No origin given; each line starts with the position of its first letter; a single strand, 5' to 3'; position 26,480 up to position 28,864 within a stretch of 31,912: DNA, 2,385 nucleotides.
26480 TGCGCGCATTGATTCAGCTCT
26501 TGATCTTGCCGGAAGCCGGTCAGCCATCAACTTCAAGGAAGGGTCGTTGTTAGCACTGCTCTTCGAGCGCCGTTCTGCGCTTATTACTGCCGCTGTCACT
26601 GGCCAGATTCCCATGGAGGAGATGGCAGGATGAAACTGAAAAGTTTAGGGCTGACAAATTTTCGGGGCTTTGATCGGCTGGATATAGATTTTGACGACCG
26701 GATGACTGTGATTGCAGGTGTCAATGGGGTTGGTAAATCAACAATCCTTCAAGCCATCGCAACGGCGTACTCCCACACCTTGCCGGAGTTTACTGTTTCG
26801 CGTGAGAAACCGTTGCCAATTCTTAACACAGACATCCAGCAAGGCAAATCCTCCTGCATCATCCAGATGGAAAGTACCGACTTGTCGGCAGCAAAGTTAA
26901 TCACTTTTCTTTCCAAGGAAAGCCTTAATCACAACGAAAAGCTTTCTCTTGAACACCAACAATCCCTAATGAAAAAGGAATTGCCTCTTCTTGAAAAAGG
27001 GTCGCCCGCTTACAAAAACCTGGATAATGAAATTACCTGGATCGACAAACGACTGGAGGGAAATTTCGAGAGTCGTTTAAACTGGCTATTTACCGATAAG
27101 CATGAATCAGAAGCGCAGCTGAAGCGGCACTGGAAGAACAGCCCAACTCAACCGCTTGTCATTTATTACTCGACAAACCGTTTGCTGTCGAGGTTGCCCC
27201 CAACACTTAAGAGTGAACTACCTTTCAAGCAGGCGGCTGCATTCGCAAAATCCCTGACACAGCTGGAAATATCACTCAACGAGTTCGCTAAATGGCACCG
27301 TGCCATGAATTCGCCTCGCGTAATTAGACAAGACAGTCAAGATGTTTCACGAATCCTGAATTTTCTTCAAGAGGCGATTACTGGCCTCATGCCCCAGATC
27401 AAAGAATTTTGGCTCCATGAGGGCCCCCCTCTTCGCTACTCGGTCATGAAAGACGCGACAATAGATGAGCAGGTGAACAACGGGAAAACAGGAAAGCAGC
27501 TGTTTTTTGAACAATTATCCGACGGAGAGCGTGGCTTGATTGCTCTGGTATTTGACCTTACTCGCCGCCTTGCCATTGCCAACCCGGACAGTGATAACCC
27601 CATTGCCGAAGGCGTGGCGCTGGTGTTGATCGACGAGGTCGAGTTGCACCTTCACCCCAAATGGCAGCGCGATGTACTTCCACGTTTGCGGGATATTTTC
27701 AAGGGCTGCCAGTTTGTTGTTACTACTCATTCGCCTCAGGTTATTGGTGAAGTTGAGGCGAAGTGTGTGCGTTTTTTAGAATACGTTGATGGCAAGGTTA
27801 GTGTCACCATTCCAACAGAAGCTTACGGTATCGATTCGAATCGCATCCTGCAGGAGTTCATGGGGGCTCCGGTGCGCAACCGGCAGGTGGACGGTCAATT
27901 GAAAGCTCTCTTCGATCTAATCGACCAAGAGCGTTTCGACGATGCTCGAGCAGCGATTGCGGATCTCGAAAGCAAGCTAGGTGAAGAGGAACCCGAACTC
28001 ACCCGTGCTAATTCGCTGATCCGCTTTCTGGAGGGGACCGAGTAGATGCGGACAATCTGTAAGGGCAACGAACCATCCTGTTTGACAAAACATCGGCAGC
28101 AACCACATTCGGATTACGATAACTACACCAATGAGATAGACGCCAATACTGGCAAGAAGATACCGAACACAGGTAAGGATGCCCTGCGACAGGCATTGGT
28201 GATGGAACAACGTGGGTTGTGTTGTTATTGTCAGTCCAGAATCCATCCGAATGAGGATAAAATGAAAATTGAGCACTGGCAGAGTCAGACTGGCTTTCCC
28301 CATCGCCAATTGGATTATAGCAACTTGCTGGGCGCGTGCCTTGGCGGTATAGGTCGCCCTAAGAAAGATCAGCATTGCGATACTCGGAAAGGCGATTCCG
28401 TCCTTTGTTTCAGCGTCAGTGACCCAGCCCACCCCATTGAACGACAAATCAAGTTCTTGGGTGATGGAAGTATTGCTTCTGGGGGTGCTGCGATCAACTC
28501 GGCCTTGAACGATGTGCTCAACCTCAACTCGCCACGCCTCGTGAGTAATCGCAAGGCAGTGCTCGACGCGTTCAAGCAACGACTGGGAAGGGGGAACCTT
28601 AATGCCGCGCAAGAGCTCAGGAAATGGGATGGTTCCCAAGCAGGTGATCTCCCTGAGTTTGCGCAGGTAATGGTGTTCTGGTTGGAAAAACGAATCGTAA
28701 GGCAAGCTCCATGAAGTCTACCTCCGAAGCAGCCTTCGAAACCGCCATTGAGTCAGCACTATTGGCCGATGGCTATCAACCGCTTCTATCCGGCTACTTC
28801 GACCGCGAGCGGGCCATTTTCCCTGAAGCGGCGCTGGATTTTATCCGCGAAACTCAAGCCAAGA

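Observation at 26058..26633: Half-size single-TRD HsdS, predicting a symmetric recognition site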

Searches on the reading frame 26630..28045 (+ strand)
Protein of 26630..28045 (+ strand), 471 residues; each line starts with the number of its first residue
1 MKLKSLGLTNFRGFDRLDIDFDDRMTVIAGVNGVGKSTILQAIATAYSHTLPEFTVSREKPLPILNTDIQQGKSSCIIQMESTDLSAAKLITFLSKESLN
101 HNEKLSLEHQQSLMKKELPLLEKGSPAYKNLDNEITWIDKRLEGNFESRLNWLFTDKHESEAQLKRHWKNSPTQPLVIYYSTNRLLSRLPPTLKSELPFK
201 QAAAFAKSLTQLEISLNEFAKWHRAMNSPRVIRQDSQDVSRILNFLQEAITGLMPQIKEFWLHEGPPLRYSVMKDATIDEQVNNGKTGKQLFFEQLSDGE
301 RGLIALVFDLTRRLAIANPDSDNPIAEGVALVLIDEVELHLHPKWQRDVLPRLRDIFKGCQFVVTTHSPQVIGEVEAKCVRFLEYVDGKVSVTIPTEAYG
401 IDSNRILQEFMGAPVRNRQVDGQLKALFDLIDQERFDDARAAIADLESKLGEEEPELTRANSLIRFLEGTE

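Call 5: search_protein_families(library=pfam, proteins=[window:26630-28045:+], max_evalue=0.01)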
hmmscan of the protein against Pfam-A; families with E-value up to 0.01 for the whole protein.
window:26630-28045:+ (471 aa): 12 families
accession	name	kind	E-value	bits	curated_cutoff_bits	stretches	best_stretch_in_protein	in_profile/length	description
PF13175.12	AAA_15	-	9.2e-24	85.2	32.1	1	1-372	1-374/374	AAA ATPase domain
PF13304.12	AAA_21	-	4.8e-21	76.6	27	1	25-372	1-303/304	AAA domain, putative AbiEii toxin, Type IV TA system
PF02463.25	SMC_N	-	4.6e-16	59.3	40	1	3-376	2-206/220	RecF/RecN/SMC N terminal domain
PF13476.12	AAA_23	-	1e-14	56.1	27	1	6-257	2-200/201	AAA domain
PF13555.12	AAA_29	-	4.5e-07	29.9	27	1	3-45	1-44/61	P-loop containing region of AAA domain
PF11398.14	DUF2813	-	1.1e-06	28.7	21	1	1-52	1-51/372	Protein of unknown function (DUF2813)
PF00005.33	ABC_tran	-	5e-05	24.4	25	1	24-57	12-45/137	ABC transporter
PF04310.18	MukB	-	8.1e-05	22.9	23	1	2-47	5-50/226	MukB N-terminal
PF13514.12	AAA_27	-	0.0001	22.4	22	1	1-44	1-47/206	AAA domain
PF13173.12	AAA_14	-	0.00012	22.6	27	0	23-48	2-27/129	AAA domain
PF03193.22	RsgA_GTPase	-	0.00074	19.8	30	1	11-46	94-129/174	RsgA GTPase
PF13401.12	AAA_22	-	0.0012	19.6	27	0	21-57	3-33/130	AAA domain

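Call 6: search_protein_families(library=ncbifam, proteins=[window:26630-28045:+], max_evalue=0.01)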
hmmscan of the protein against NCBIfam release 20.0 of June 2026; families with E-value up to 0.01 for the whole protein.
window:26630-28045:+ (471 aa): 28 families (the best 25 are shown)
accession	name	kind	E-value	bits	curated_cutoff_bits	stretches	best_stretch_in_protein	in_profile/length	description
NF041760.1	PtuA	equivalog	1.1e-76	258.8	500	2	231-466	291-520/524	retron Ec78 anti-phage system effector ATPase PtuA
TIGR04435.1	restrict_AAA_1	hypoth_equivalog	7.4e-14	51.3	300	1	328-453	418-553/568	restriction system-associated AAA family ATPase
TIGR00611.2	recf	equivalog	1.8e-09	37.2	172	1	3-46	1-44/339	DNA replication/repair protein RecF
NF038234.1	retron_eff_Eco8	equivalog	2.7e-09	36.2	250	2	1-49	1-49/679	retron Eco8 family effector endonuclease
NF002572.0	PRK02224.1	equivalog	3.3e-09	35.6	1087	1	1-44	1-44/888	DNA double-strand break repair ATPase Rad50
NF047739.1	antiphage_MADS3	equivalog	5e-09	35.8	420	1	6-43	5-41/427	methylation-associated defense system AAA family ATPase MAD3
NF041034.1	Rad50_Sulf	equivalog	6.3e-09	34.3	1000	1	1-45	1-45/872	DNA double-strand break repair ATPase Rad50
NF045487.1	ASRP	equivalog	2.3e-08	33.1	300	1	11-72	2-52/593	archaea-specific SMC-related protein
NF041035.1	Rad50_Halo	equivalog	7.5e-08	31.2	1000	1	1-44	1-44/883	DNA double-strand break repair ATPase Rad50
NF003034.1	PRK03918.1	equivalog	3.7e-07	28.5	700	1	1-46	1-46/878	DNA double-strand break repair ATPase Rad50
TIGR00634.1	recN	equivalog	9.3e-07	28.1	407.85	1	3-44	2-43/563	DNA repair protein RecN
NF053563.1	Rkd4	equivalog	3.4e-06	25.5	860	1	2-44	2-44/747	arcadin-4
NF002244.0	PRK01156.1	equivalog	1.3e-05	23.5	847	1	1-46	1-46/895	DNA double-strand break repair ATPase Rad50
NF045780.1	TrlF_fam_ATP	equivalog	2.5e-05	23.2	350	1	10-62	297-348/944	TrlF family AAA-like ATPase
NF045998.1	cleave_ABC_plasm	equivalog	2.9e-05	22.5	500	1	25-106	495-573/673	Mbov_0121 family peptidase domain-containing ABC transporter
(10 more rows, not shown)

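Call 8: search_protein_families(library=padloc, proteins=[window:26630-28045:+], max_evalue=0.001)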
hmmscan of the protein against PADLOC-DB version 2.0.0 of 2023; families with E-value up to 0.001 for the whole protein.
window:26630-28045:+ (471 aa): 169 families (the best 25 are shown)
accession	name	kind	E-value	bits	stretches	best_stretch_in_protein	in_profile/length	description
PDLC00271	PtuA1|PtuA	-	1.6e-120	401.5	1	1-469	1-416/421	AAA ATPase domain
PDLC02913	ATPase_I-A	-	9.5e-82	273.7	2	235-467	283-503/508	-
PDLC00299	PtuA1|PtuA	-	1.7e-80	269.5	2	225-468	284-523/535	AAA ATPase domain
PDLC00278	PtuA1|PtuA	-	4e-78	261.6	1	1-466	1-427/436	AAA ATPase domain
PDLC00311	PtuA1|PtuA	-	2.9e-68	228.9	1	1-465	1-448/455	AAA ATPase domain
PDLC00284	PtuA1|PtuA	-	4.3e-68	228.5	2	236-461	312-531/545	AAA ATPase domain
PDLC00310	PtuA1|PtuA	-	4.3e-68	228.4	1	1-466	1-433/443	AAA ATPase domain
PDLC00277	PtuA1|PtuA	-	1.4e-66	223.5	2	136-467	98-418/423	AAA ATPase domain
PDLC00286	PtuA1|PtuA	-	1.3e-61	206.4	1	172-468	7-283/289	AAA ATPase domain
PDLC00275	PtuA1|PtuA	-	5.8e-60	201.5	1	165-465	48-341/348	AAA ATPase domain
PDLC00298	PtuA1|PtuA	-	2.4e-59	199.5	2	169-465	131-415/423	AAA ATPase domain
PDLC00267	PtuA1|PtuA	-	6.8e-57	191.5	1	1-456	1-414/438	AAA ATPase domain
PDLC00304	PtuA1|PtuA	-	3.9e-48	162.7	1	4-456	13-420/444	AAA ATPase domain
PDLC00272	PtuA1|PtuA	-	3.7e-42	142.8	1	293-468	263-444/444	AAA ATPase domain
PDLC00305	PtuA1|PtuA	-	1.8e-40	137.5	2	266-455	184-377/392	AAA ATPase domain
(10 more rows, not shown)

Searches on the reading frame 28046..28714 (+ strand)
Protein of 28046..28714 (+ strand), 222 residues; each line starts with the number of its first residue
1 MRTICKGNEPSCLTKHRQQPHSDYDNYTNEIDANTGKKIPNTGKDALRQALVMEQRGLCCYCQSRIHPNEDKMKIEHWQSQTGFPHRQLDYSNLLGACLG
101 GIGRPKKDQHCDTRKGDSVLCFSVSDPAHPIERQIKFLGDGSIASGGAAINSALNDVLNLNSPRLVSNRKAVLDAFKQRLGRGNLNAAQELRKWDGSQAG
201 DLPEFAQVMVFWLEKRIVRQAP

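Call 5: search_protein_families(library=pfam, proteins=[window:28046-28714:+], max_evalue=0.01)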
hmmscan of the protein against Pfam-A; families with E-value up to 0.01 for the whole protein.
window:28046-28714:+ (222 aa): 0 families

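Call 6: search_protein_families(library=ncbifam, proteins=[window:28046-28714:+], max_evalue=0.01)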
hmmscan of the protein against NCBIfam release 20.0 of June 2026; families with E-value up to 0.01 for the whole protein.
window:28046-28714:+ (222 aa): 2 families
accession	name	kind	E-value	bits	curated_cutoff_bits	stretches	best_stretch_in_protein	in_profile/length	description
NF041761.1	PtuB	equivalog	4.9e-29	101.7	150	1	1-182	1-183/218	retron Ec78 anti-phage system effector HNH endonuclease PtuB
TIGR02646.1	TIGR02646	subfamily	2.4e-13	50.4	52.15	1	38-120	6-93/144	retron system putative HNH endonuclease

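Call 8: search_protein_families(library=padloc, proteins=[window:28046-28714:+], max_evalue=0.001)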
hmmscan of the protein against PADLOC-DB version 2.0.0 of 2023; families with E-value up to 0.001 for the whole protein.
window:28046-28714:+ (222 aa): 32 families (the best 25 are shown)
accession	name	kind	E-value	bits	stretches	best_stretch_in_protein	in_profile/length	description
PDLC00322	PtuB1|PtuB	-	2.5e-68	228.1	1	1-218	1-212/215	Unknown function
PDLC00332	PtuB1|PtuB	-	6.8e-39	131.9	1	1-216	1-209/212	Unknown function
PDLC02924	HNH_I-A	-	6e-36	122.3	1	1-182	1-164/198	-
PDLC00314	PtuB1|PtuB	-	3.4e-34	116.2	1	1-163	1-155/156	Unknown function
PDLC00346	PtuB1|PtuB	-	2.4e-28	97.5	1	1-217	1-212/214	Unknown function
PDLC00344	PtuB1|PtuB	-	5.3e-22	76.6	1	1-176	1-162/213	Unknown function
PDLC00320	PtuB1|PtuB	-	1.5e-21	75.2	1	6-178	3-163/202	Unknown function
PDLC00324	PtuB1|PtuB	-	1.1e-17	62.5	1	1-181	1-170/209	Unknown function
PDLC00326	PtuB1|PtuB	-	4.7e-17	60.5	1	1-183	1-173/197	Unknown function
PDLC00349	PtuB1|PtuB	-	1.2e-16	59.4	1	1-182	1-206/260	Unknown function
PDLC00338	PtuB1|PtuB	-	2.4e-16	58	1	1-109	1-106/261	Unknown function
PDLC00337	PtuB1|PtuB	-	2.7e-16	58.1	1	1-189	1-180/216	Unknown function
PDLC00355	PtuB1|PtuB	-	1.3e-14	52.6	1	1-110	1-109/263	Unknown function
PDLC00358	PtuB1|PtuB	-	2.5e-10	38.4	1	33-144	22-128/215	Unknown function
PDLC00357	PtuB1|PtuB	-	3e-10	38.4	1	42-176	36-184/240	Unknown function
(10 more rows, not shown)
